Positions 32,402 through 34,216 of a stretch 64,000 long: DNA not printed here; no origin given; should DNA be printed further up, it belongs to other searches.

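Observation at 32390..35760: AT-rich four-gene cassette encoding a TM protein, a sensor-less histidine-kinase-like ATPase, a receiver-only protein and a small helical protein; candidate undescribed two-component-like accessory or defence module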

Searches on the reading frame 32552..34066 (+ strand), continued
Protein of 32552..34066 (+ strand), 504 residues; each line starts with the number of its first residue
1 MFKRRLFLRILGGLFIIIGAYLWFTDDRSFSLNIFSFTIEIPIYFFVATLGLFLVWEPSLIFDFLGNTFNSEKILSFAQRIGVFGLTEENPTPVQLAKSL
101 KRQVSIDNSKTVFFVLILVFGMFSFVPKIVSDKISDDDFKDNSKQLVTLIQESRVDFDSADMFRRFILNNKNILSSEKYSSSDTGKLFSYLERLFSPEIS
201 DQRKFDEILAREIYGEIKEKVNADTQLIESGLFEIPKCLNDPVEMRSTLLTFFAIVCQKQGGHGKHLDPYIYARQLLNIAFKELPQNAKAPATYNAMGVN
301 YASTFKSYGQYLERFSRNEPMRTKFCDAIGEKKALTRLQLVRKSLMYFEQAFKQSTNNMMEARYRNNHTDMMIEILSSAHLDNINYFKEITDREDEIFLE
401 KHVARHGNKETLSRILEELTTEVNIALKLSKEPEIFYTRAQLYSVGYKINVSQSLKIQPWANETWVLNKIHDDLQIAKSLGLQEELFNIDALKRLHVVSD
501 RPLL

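Call 57: search_solved_structures(query=A6, max_evalue=10, show_alignments=2)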
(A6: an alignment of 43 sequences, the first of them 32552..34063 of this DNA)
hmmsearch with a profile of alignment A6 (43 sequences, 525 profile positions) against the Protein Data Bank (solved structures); distinct sequences matched with E-value up to 10: 7.
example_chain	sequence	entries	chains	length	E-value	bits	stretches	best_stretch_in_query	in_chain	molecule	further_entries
2k3p_A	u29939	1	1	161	0.077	14.8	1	11-143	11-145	TuSp1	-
7kar_D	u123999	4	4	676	1.4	10.6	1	47-149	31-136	Protein translocation protein SEC63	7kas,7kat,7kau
7kb5_D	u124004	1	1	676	1.4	10.6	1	47-149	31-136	Protein translocation protein SEC63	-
7kai_D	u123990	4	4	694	1.4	10.6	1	47-149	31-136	Protein translocation protein SEC63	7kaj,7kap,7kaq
6n3q_D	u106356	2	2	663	1.6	10.4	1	47-149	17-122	Protein translocation protein SEC63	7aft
7kah_D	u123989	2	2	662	1.6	10.4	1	47-149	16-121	Protein translocation protein SEC63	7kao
6nd1_A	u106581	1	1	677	1.6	10.4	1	47-149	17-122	Protein translocation protein SEC63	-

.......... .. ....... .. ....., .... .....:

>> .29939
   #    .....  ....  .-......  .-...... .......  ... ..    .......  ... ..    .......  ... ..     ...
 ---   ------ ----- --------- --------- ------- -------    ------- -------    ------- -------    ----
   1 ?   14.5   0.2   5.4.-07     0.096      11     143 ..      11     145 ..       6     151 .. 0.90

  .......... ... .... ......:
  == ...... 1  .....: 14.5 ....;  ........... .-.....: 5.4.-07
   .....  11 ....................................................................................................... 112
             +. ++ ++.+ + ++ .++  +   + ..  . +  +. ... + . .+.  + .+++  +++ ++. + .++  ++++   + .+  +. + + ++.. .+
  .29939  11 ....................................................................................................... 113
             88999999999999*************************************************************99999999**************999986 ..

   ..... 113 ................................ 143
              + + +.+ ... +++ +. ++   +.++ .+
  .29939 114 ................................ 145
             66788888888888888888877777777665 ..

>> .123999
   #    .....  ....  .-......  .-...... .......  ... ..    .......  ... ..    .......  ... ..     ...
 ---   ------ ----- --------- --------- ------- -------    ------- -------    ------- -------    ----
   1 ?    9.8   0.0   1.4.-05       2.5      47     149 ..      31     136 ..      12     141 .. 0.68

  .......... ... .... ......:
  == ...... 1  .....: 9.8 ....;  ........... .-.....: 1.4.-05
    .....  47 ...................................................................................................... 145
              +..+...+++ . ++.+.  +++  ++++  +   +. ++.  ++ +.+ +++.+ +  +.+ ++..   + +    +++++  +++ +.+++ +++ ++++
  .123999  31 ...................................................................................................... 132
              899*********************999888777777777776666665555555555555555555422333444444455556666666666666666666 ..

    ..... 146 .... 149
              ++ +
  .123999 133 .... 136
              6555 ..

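Call 73: predict_structure(alignment_id=A7)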
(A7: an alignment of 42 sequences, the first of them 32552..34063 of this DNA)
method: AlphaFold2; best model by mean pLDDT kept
length: 504 residues; sequences in the alignment: 42
mean_pLDDT: 91.8   pTM: 0.83
mean pLDDT of the five models: 91.8, 91.0, 90.6, 89.4, 89.1
residues with pLDDT >= 90: 361; 70-90: 129; 50-70: 13; < 50: 1
segments of 3 or more residues with pLDDT < 50: none
pLDDT, mean of each block of 10 residues (from residue 1): 87 95 83 82 89 89 86 86 72 85 85 85 87 94 98 94 98 95 96 97 95 95 92 78 96 97 95 97 95 98 97 94 95 97 98 95 98 97 95 95 91 95 98 97 96 89 93 94 90 83 52
secondary structure, 60 per line:
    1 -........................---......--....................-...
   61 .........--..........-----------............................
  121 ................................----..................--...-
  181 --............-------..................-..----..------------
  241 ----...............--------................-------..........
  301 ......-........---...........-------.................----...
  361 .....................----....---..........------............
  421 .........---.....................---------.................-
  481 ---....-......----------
elements in order: H2-25 E29-34 E37-42 H43-56 H58-69 H72-81 H93-152 H157-174 H183-194 H202-219 H245-259 H268-283 H291-306 H308-315 H319-329 H337-353 H358-381 H386-389 H393-402 H409-429 H433-453 H463-479 H484-487 H489-494

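Call 80: fold_search(model_id=the predicted structure, library=pdb)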
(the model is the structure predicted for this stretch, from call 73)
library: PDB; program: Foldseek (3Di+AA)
matches with E <= 10: 636; with E <= 0.001: 0
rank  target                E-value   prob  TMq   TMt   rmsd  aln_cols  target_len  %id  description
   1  8chy                  1.9e-02  0.63  0.10  0.15  18.7       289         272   14  Crystal structure of an 8-repeat consensus TPR superhelix with Zinc. (released 2024-02-21)
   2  3qtm_A                2.5e-02  0.99  0.21  0.30  14.2       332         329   11  Structure of S. pombe nuclear import adaptor Nro1 (Space group P21) (released 2011-09-21)
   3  9qhb                  2.5e-02  0.72  0.12  0.17  14.4       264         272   14  Crystal structure of 16-repeat CTPR protein with eliminated coordination sites (released 2025-10-22)
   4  3msv_B                3.1e-02  0.99  0.23  0.32  18.2       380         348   11  The hypoxic regulator of sterol synthesis Nro1 is a nuclear import adaptor (released 2011-04-20)
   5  3qtm_B                3.6e-02  0.99  0.27  0.36  10.9       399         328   15  Structure of S. pombe nuclear import adaptor Nro1 (Space group P21) (released 2011-09-21)
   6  9bui_V                5.7e-02  0.54  0.16  0.17  19.1       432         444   14  M1A Midnolin-Proteasome (with Ubl) (released 2025-06-11)
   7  3msv_A                6.4e-02  0.85  0.21  0.29  17.6       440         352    9  The hypoxic regulator of sterol synthesis Nro1 is a nuclear import adaptor (released 2011-04-20)
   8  4wne_A                7.2e-02  0.93  0.24  0.30  13.9       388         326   14  Crystal structure of the TPR domain of LGN in complex with Frmpd4/Preso1 at 2.0 Angstrom resolution (released 2015-09-16)
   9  4wng_A                7.5e-02  0.93  0.24  0.32  13.8       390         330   14  Crystal structure of the TPR domain of LGN in complex with Frmpd4/Preso1 at 2.1 Angstrom resolution (released 2015-09-16)
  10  5a7d_B                7.8e-02  0.92  0.23  0.30  14.2       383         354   12  Tetrameric assembly of LGN with Inscuteable (released 2016-08-03)
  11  8jaq_A                8.1e-02  0.90  0.22  0.20  11.5       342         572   15  Structure of CRL2APPBP2 bound with RxxGP degron (tetramer) (released 2023-10-18)
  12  3qtn                  8.8e-02  0.91  0.22  0.29  12.7       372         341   10  Structure of S. pombe nuclear import adaptor Nro1 (Space group P6522) (released 2011-09-21)
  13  8v3b_a                9.6e-02  0.80  0.19  0.22  21.3       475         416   11  Computational Designed Nanocage O43_129_+4 (released 2024-03-13)
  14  2pl2_A                1.1e-01  1.00  0.24  0.55   7.1       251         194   11  Crystal structure of TTC0263: a thermophilic TPR protein in Thermus thermophilus HB27 (released 2008-03-04)
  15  8dtg_A                1.1e-01  0.33  0.12  0.09  19.0       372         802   12  Cryo-EM structure of Arabidopsis SPY alternative conformation 1 (released 2023-03-08)
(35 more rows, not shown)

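Call 86: find_related_loci(query=A2, collection=viral_contigs, flank=6000)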
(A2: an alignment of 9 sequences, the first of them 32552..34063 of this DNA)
Query A2 (504 aa) in viral_contigs; peptide patterns used: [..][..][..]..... (x = any residue, [..] = any of these).
17 stretches matched a pattern, but none encodes a relative of the query by tblastn (E <= 1e-3).

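Call 93: search_protein_families(library=pfam, proteins=[L011:1318-2613:+, L011:8-802:+, P0015, L015:5060-5584:+, L015:5568-5768:+, L010:9583-10050:-], max_evalue=0.01)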
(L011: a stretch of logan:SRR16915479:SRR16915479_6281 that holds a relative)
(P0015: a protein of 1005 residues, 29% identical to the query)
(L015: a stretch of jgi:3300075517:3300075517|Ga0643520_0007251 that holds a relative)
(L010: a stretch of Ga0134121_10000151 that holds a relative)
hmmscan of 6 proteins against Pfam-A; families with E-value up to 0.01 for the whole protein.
L011:1318-2613:+ (432 aa): 2 families
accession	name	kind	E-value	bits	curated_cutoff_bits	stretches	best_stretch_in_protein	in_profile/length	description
PF13676.11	TIR_2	-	1.6e-12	48.4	28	1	48-99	27-78/122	TIR domain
PF01582.25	TIR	-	3.2e-05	24.2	21.3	1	47-98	31-82/179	TIR domain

L011:8-802:+ (265 aa): 3 families
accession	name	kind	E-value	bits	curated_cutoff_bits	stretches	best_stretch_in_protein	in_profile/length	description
PF00575.29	S1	-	1.8e-15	57.5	22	1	113-184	2-74/74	S1 RNA binding domain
PF00013.35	KH_1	-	7.7e-12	45.2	21.5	1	50-108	2-66/66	KH domain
PF22675.2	KH-I_KHDC4-BBP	-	0.007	16.6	30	0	59-99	8-49/76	KHDC4/BBP-like, KH-domain type I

P0015 (1005 aa): 2 families
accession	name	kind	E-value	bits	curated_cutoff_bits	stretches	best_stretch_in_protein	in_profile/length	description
PF20703.3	nSTAND1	-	2.2e-14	54.3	27.1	1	328-444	264-377/379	Novel STAND NTPase 1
PF13614.12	AAA_31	-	0.0032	17.8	27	0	131-191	107-166/177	AAA domain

L015:5060-5584:+ (175 aa): 3 families
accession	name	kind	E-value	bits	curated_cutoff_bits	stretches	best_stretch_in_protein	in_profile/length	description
PF08843.17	AbiEii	-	1.1e-07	32.5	22.5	1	20-165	14-191/238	Nucleotidyl transferase AbiEii toxin, Type IV TA system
PF14907.12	NTP_transf_5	-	7.1e-06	26.2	31.2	1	6-165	59-233/249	Uncharacterised nucleotidyltransferase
PF10706.15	Aminoglyc_resit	-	0.00043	20.9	21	1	7-63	2-61/149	Aminoglycoside-2''-adenylyltransferase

L015:5568-5768:+ (67 aa): 0 families

L010:9583-10050:- (155 aa): 2 families
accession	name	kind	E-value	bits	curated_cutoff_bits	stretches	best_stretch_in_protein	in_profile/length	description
PF02863.23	Arg_repressor_C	-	2.4e-15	56.6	25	1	90-144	13-67/68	Arginine repressor, C-terminal domain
PF01316.27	Arg_repressor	-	7.4e-15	54.9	27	1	5-58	2-54/70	Arginine repressor, DNA binding domain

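Call 97: search_protein_families(library=padloc, proteins=[P0015, L011:1318-2613:+, L009:5989-7551:+, L009:7562-8398:+, L009:8373-8807:+, L009:8829-9131:+, L018:7599-8399:+, L015:7637-8476:+], max_evalue=0.01)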
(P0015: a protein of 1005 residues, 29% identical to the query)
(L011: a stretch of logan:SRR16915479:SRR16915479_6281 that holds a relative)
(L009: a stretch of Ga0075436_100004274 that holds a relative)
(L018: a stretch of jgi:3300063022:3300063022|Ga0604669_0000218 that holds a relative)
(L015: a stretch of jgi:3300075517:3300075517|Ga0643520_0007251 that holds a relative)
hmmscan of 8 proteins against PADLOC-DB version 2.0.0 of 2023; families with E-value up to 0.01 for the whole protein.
P0015 (1005 aa): 2 families
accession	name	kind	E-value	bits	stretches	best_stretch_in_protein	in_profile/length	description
PDLC04559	PDC-M28B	-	7.2e-15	53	2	2-52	145-191/438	-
PDLC04560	PDC-M28B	-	1.5e-05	22.6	1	7-182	36-204/327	-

L011:1318-2613:+ (432 aa): 2 families
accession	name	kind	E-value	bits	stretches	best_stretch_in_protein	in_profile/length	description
PDLC05062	PDC-S66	-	0.0014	16.2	1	48-96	178-226/282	-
PDLC00420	ThsB1|ThsB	-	0.0047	14.1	1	27-91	12-76/319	TIR-like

L009:5989-7551:+ (521 aa): 0 families

L009:7562-8398:+ (279 aa): 3 families
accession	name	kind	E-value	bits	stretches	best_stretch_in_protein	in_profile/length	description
PDLC04647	PDC-M43B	-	1.7e-09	35.2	1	163-264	232-323/347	-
PDLC04650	PDC-M43B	-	3.1e-09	34.5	1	162-265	230-325/344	-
PDLC04649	PDC-M43B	-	0.00027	18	1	136-250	204-310/345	-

L009:8373-8807:+ (145 aa): 0 families

L009:8829-9131:+ (101 aa): 0 families

L018:7599-8399:+ (267 aa): 2 families
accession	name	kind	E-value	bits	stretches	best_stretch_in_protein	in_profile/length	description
PDLC04647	PDC-M43B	-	7.1e-09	33.2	1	113-254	193-323/347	-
PDLC04650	PDC-M43B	-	2.4e-08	31.6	1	109-255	188-325/344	-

L015:7637-8476:+ (280 aa): 2 families
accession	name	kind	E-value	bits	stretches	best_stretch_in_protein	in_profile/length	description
PDLC04650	PDC-M43B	-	2.8e-07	28.1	1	103-246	177-311/344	-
PDLC04647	PDC-M43B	-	1e-06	26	1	107-251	182-315/347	-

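Call 111: find_encoding_contigs(protein=P0025, flank=6000, max_places=3)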
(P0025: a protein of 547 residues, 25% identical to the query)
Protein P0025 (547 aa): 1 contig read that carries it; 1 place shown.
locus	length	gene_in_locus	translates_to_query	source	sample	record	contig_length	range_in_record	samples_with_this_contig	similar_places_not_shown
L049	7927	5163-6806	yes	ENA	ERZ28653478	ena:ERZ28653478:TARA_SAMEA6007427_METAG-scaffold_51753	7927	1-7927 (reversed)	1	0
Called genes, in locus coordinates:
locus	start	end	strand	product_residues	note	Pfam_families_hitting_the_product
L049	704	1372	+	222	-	PF01656:CbiA, PF09140:MipZ (faint), PF13614:AAA_31 (weak)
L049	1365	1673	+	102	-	-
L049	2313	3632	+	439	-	PF01051:Rep3_N, PF21205:Rep3_C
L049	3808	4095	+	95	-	-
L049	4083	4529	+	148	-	PF01850:PIN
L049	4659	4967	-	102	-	-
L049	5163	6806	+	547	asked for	-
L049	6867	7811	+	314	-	-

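Call 112: find_encoding_contigs(protein=P0022, flank=6000, max_places=3)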
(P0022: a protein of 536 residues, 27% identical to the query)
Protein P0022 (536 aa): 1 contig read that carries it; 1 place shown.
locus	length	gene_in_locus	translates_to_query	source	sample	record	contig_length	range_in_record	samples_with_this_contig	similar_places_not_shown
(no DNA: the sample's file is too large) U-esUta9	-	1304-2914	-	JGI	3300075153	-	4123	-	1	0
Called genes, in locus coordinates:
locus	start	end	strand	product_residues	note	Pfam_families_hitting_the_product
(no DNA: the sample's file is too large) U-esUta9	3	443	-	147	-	?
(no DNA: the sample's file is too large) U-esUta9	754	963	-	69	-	-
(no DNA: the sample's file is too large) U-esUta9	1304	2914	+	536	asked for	-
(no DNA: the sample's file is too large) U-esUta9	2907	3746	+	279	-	PF02518:HATPase_c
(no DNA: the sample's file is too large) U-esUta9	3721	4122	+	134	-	?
